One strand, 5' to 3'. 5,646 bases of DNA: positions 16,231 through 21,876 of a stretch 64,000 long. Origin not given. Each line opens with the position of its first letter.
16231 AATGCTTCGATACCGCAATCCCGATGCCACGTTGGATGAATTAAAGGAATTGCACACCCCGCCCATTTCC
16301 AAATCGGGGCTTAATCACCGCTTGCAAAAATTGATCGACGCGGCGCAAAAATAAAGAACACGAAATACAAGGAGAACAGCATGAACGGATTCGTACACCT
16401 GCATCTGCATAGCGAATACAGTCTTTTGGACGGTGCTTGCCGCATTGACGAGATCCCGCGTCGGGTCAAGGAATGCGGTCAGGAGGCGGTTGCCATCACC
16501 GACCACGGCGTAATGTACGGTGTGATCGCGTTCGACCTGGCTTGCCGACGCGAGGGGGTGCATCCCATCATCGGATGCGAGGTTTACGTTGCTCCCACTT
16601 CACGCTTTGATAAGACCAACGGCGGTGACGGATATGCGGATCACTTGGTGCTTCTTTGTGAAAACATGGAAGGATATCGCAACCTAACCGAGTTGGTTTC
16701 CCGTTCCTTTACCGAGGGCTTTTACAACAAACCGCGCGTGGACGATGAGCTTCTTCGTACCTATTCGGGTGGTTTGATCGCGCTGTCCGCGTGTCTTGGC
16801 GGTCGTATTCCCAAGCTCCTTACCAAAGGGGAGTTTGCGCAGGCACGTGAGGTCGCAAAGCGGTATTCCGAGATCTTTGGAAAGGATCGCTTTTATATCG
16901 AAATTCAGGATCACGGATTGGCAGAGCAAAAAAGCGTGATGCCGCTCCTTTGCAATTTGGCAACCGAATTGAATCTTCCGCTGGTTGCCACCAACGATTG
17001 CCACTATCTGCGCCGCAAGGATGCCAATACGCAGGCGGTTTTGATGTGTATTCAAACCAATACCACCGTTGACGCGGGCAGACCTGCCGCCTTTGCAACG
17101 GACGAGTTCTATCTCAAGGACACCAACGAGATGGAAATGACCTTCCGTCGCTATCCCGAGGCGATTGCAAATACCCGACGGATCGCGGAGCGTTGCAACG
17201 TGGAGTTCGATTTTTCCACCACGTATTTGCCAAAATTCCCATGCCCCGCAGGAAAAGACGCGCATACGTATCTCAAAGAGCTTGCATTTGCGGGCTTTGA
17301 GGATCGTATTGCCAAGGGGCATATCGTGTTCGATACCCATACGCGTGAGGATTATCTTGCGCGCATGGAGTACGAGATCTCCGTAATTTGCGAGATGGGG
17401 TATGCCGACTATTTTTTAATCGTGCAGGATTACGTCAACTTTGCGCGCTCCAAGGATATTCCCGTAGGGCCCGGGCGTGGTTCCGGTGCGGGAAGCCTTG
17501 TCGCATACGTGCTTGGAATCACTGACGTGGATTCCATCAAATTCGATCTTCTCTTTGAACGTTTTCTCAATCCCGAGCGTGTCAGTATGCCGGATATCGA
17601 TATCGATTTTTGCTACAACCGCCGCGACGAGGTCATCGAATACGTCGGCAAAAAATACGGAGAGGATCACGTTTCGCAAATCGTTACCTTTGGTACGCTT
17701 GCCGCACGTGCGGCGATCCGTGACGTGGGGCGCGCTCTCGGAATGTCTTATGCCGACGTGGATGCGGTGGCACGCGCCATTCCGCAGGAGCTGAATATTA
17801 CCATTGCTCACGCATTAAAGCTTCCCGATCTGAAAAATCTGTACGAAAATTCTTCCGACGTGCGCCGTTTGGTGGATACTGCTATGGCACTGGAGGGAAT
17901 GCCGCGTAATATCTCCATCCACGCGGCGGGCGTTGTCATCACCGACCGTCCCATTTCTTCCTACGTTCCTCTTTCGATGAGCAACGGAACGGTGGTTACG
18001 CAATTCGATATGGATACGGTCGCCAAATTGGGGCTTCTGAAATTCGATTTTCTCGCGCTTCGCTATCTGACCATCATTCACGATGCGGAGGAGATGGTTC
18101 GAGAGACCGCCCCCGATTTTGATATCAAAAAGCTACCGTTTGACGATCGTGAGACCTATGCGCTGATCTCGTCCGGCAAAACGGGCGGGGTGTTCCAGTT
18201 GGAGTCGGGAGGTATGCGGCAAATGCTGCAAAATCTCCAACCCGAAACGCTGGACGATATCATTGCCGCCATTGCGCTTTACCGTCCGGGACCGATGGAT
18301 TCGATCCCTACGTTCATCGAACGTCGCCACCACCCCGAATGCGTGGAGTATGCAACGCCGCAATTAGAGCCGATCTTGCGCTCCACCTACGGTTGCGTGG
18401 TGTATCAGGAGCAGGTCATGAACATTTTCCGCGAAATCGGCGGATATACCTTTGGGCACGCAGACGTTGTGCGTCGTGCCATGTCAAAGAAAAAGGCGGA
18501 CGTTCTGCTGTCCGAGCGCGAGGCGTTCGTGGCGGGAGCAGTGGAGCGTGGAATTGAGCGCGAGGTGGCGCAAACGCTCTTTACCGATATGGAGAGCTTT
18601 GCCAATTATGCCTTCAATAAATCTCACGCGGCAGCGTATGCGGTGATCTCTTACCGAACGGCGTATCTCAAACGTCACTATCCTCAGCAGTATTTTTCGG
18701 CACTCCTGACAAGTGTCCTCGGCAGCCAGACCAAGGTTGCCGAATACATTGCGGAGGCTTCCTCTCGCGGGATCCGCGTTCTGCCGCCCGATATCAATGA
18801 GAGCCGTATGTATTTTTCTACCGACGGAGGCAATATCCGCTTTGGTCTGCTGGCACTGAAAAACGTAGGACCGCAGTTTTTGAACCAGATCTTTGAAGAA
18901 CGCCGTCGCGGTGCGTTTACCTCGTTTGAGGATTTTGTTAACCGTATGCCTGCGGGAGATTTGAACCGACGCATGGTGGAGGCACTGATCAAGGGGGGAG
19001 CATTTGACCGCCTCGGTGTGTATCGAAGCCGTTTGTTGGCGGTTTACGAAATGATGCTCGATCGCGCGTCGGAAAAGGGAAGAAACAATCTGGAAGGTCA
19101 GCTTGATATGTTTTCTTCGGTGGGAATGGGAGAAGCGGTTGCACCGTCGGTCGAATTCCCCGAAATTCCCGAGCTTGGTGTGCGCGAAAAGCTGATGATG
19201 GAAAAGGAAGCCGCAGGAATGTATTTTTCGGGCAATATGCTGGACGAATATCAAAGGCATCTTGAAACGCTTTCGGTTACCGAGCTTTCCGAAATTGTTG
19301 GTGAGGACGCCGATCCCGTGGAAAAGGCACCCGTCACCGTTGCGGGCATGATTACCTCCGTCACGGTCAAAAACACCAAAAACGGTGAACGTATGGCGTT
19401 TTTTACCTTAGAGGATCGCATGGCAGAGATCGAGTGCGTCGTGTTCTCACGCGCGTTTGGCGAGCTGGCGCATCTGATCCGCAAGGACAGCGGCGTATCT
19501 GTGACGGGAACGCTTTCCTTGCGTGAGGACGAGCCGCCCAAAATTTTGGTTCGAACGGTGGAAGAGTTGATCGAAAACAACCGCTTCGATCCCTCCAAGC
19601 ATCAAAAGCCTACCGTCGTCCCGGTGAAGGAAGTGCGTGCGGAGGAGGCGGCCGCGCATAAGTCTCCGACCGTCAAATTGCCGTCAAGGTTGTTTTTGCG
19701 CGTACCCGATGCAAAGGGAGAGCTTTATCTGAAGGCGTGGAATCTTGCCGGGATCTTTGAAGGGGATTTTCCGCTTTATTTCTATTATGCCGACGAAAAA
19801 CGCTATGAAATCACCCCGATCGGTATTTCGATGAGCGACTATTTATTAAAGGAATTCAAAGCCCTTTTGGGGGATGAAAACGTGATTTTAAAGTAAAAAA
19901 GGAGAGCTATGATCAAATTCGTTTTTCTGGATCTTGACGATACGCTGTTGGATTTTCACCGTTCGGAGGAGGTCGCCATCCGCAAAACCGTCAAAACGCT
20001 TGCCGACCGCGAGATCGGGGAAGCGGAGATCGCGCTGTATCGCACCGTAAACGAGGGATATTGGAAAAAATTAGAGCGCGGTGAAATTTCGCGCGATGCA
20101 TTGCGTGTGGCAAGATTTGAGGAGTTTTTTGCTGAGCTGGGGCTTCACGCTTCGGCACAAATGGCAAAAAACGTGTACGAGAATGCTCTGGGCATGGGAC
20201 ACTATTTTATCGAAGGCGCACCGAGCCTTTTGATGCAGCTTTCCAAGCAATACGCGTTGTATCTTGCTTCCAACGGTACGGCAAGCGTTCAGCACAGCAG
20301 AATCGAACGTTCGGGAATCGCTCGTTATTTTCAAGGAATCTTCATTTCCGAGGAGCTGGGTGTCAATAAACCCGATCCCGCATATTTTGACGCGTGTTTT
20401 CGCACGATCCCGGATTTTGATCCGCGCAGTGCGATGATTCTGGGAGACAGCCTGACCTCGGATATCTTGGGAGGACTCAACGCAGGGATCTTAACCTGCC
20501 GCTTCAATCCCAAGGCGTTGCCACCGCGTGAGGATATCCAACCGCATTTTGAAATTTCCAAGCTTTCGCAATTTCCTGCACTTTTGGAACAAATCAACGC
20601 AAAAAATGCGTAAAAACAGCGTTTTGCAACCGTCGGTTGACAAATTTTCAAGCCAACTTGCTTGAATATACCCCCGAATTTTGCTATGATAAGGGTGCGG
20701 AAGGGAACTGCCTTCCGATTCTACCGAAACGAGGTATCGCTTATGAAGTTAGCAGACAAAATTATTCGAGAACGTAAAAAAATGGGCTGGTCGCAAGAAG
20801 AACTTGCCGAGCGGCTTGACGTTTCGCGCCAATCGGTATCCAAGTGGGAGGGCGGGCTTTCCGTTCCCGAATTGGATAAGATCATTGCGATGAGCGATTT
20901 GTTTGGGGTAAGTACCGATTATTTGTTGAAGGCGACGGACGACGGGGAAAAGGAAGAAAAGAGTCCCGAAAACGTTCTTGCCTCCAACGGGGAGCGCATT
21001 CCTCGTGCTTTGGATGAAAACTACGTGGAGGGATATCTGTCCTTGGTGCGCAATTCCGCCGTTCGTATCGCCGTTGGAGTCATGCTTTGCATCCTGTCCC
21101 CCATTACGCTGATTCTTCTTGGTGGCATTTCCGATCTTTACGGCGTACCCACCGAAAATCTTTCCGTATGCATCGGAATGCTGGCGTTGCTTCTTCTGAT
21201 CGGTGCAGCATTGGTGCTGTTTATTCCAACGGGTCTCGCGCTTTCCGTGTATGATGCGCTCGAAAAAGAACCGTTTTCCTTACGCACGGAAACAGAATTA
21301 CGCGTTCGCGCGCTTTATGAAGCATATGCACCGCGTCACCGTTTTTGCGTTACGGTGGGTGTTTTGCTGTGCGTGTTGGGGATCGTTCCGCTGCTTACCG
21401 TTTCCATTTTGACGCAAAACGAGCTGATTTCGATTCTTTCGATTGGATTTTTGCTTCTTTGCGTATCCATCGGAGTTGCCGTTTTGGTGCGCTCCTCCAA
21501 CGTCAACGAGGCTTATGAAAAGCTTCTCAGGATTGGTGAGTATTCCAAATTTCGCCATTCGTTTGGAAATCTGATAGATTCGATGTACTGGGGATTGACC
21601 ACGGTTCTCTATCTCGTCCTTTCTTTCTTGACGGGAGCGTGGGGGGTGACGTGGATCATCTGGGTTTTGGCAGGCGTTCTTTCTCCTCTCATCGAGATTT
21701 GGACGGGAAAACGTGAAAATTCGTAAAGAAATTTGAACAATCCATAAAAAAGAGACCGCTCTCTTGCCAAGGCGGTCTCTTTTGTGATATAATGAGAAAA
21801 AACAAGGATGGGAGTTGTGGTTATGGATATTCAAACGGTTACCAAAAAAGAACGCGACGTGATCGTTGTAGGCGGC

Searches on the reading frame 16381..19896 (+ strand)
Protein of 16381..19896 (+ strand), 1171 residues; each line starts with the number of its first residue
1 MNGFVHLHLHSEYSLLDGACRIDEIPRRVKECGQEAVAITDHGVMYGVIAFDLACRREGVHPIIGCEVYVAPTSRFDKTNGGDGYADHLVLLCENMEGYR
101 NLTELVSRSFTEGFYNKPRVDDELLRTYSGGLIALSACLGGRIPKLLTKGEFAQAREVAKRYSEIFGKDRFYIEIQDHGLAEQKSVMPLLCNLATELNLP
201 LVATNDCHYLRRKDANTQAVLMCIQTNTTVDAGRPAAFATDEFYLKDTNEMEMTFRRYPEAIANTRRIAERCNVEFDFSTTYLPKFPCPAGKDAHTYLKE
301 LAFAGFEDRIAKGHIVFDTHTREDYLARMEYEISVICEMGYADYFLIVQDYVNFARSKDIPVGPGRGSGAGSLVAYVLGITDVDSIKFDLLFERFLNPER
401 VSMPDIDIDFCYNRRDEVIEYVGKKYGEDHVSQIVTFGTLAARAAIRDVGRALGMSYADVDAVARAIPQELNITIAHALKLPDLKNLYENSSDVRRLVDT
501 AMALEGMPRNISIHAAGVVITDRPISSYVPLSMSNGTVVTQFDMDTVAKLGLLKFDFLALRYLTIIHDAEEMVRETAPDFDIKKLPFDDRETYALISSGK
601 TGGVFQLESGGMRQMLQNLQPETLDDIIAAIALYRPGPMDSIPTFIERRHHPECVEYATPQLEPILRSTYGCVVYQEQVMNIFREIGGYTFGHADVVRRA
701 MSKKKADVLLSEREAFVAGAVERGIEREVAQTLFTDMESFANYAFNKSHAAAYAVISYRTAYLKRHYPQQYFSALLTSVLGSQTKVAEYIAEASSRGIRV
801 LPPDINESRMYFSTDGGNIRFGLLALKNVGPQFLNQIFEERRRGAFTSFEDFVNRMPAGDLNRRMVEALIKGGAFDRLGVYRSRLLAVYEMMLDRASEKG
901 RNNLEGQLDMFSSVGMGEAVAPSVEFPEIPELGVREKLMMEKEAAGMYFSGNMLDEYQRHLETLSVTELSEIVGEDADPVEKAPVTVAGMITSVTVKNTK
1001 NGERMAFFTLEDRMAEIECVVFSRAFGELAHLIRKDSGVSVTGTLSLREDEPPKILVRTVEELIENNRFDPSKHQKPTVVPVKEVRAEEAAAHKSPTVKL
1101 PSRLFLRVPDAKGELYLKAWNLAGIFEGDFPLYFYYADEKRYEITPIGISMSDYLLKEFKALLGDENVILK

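Call 33: search_protein_families(library=ncbifam, proteins=[window:16381-19896:+], max_evalue=0.00001)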
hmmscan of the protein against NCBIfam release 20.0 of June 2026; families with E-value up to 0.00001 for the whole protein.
window:16381-19896:+ (1171 aa): 13 families
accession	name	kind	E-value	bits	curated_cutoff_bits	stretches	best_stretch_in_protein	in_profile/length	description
NF005298.0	PRK06826.1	equivalog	0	1527.4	1260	1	2-1170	3-1150/1151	DNA polymerase III subunit alpha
NF004226.0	PRK05673.1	equivalog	0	1330.7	1002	1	3-1068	5-1067/1146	DNA polymerase III subunit alpha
TIGR00594.1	polc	superfamily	0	1282.3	434.35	1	4-1022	1-1022/1022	DNA polymerase III subunit alpha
NF005617.0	PRK07374.1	equivalog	0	1023.3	1653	1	3-1061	2-1078/1170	DNA polymerase III subunit alpha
NF005377.0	PRK06920.1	equivalog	5.5e-302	1004.6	1806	1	4-1074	3-1034/1108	DNA polymerase III subunit alpha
NF007079.0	PRK09532.1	equivalog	4.1e-221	736.6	1525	1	4-747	3-778/876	DNA polymerase III subunit alpha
NF005516.0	PRK07135.1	equivalog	8.9e-207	689.4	1084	2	252-1024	186-939/974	DNA polymerase III DnaE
NF004225.0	PRK05672.1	subfamily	6.7e-199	663.4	939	1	3-1049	5-1019/1047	error-prone DNA polymerase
NF005582.0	PRK07279.1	equivalog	4.1e-195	650.8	1279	2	195-1062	144-963/1033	DNA polymerase III subunit alpha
NF004550.0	PRK05898.1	equivalog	1e-191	639.6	1182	2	202-900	138-831/971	DNA polymerase III subunit alpha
NF005616.0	PRK07373.1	equivalog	2.8e-69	233.8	646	1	740-1062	33-359/449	DNA polymerase III subunit alpha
NF001688.0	PRK00448.1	equivalog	2.7e-59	200.9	873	3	86-386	614-913/1445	PolC-type DNA polymerase III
TIGR01405.1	polC_Gram_pos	equivalog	6.1e-52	176.6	1043.45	1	86-386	380-678/1211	DNA polymerase III subunit alpha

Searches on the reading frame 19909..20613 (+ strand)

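Call 33: search_protein_families(library=ncbifam, proteins=[window:19909-20613:+], max_evalue=0.00001)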
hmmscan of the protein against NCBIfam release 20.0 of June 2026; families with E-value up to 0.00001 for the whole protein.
window:19909-20613:+ (234 aa): 12 families
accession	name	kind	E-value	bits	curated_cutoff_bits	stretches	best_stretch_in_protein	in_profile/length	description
TIGR02254.1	YjjG_YfnB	equivalog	9.2e-58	195.3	159.9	1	3-222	2-219/223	YjjG family noncanonical pyrimidine nucleotidase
NF052576.1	PymNtasePynAStpc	equivalog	1.8e-51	175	350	1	3-227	4-228/229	pyrimidine 5'-nucleotidase PynA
NF006976.0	PRK09449.1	equivalog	4.1e-38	131.1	183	1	3-227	4-223/225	pyrimidine 5'-nucleotidase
TIGR02253.1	CTE7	subfamily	2.1e-31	109.4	169.75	1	1-221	1-219/221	TIGR02253 family HAD-type hydrolase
NF053830.1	RUBPPhHalo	equivalog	3e-13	50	330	1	3-213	3-221/234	ribulose-1,5-bisphosphate 5-phosphatase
TIGR01549.1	HAD-SF-IA-v1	subfamily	2.8e-12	47.3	23.3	1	94-193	57-149/149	HAD-IA family hydrolase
TIGR02252.1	DREG-2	subfamily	2.2e-10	40.7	155.2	1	3-194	1-199/203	HAD hydrolase, REG-2-like, family IA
TIGR01428.1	HAD_type_II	equivalog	2.5e-09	37.4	125.4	1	3-198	2-189/197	haloacid dehalogenase type II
NF009695.0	PRK13222.1-2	equivalog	1.2e-08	34.7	225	1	2-195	6-189/226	phosphoglycolate phosphatase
NF008018.0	PRK10748.1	equivalog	1.3e-08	34.4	225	1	106-225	120-237/238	5-amino-6-(5-phospho-D-ribitylamino)uracil phosphatase YigB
NF009804.0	PRK13288.1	equivalog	5.7e-08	32.5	218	1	113-228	97-212/215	pyrophosphatase PpaX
TIGR01459.1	HAD-SF-IIA-hyp4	hypoth_equivalog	9e-07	28.5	103.75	0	153-196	194-237/242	TIGR01459 family HAD-type hydrolase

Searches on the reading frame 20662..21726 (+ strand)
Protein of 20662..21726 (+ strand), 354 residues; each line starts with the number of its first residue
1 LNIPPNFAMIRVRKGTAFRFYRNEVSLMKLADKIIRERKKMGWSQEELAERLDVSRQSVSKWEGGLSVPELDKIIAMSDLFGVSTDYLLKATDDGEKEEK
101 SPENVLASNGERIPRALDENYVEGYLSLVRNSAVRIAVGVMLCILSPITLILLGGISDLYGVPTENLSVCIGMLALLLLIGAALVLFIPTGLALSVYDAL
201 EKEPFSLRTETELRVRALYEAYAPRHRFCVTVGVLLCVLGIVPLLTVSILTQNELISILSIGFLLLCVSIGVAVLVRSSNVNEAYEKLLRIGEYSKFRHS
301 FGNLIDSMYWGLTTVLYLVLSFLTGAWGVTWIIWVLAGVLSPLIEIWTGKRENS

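Call 33: search_protein_families(library=ncbifam, proteins=[window:20662-21726:+], max_evalue=0.00001)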
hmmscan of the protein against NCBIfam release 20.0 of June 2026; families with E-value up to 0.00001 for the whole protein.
window:20662-21726:+ (354 aa): 7 families
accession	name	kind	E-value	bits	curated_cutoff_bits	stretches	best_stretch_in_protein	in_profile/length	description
NF041951.1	phage_RstR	subfamily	1.8e-15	57.1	80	1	28-99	1-72/108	RstR family transcriptional repressor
TIGR03070.1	couple_hipB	subfamily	5.7e-11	42.2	71.65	1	29-83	2-56/58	type II toxin-antitoxin system Y4mF family antitoxin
NF007257.0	PRK09706.1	subfamily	7.3e-09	35.5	101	1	29-102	5-78/135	transcriptional repressor DicA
NF052239.1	antitox_spr1629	equivalog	1.5e-08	34.1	335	1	36-97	9-69/377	spr1629 family repressor/antitoxin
NF003162.0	PRK04140.1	equivalog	4.4e-07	29.2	263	1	33-86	130-183/317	transcriptional regulator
TIGR03830.1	CxxCG_CxxCG_HTH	subfamily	6.2e-07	29.3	61.8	1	20-69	57-105/127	type II TA system antitoxin MqsA family protein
NF047451.1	WxxxWxxW_dom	subfamily_domain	9.5e-06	25.4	40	1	314-336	10-32/37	WxxxWxxW domain-containing protein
